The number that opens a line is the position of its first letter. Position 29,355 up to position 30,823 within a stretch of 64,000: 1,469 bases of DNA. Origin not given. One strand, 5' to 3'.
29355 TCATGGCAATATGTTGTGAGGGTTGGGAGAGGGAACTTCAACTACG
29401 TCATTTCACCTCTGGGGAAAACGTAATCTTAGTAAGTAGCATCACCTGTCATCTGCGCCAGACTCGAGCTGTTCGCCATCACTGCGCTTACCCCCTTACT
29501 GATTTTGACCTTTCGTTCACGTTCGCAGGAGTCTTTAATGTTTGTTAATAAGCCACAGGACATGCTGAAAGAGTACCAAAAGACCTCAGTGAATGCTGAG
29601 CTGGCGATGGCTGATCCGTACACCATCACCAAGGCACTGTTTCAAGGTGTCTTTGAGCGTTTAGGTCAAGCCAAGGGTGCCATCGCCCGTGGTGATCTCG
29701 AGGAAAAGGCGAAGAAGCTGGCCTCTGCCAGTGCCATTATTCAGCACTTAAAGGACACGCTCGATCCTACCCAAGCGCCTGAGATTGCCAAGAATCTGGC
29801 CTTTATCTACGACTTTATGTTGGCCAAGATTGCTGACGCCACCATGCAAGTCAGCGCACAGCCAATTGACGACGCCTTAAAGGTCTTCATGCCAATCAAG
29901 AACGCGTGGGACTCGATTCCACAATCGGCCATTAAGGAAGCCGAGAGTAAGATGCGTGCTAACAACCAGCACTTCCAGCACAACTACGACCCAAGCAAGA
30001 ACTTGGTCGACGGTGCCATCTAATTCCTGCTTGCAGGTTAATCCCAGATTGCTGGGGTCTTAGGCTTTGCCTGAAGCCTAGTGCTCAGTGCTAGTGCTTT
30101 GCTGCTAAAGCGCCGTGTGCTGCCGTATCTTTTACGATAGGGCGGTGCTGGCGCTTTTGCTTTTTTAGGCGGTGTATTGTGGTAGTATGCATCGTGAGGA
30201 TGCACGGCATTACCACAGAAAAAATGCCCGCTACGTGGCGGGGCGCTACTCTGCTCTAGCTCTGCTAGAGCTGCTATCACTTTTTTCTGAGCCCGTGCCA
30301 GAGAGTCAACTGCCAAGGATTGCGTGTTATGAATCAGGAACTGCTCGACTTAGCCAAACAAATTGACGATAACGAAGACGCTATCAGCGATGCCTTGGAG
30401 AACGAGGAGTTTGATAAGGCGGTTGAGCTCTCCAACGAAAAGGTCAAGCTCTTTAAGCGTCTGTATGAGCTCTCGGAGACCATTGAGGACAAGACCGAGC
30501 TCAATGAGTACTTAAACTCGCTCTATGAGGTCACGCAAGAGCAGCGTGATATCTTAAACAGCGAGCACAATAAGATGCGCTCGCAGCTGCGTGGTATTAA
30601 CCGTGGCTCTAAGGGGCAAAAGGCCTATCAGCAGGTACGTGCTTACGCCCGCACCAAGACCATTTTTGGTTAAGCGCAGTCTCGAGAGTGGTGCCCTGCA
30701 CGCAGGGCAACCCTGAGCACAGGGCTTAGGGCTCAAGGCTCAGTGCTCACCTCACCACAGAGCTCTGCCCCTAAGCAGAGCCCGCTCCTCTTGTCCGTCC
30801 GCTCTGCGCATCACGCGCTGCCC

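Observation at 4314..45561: Unclassified ~150-bp MITE-like palindromic element family colonising spacers, including spacers inside conserved operons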

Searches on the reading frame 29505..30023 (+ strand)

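Call 69: search_protein_families(library=pfam, proteins=[window:29505-30023:+], max_evalue=0.01)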
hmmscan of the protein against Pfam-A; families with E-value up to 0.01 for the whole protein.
window:29505-30023:+ (172 aa): 1 family
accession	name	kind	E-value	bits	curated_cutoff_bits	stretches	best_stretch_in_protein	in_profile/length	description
PF02561.19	FliS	-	1.1e-25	90.5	26.7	1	22-138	2-114/115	Flagellar protein FliS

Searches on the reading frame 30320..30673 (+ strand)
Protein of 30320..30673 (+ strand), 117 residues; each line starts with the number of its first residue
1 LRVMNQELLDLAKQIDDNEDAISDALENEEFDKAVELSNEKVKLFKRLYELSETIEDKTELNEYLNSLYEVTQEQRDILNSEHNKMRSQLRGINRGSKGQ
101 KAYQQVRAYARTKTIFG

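Call 69: search_protein_families(library=pfam, proteins=[window:30320-30673:+], max_evalue=0.01)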
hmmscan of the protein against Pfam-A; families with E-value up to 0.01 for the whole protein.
window:30320-30673:+ (117 aa): 2 families
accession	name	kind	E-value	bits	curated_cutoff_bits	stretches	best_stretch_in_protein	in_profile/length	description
PF05400.18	FliT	-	2e-05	25.8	29.5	1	24-103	3-85/85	Flagellar protein FliT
PF01576.24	Myosin_tail_1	-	0.0016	16.9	38.1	1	12-92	856-935/1081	Myosin tail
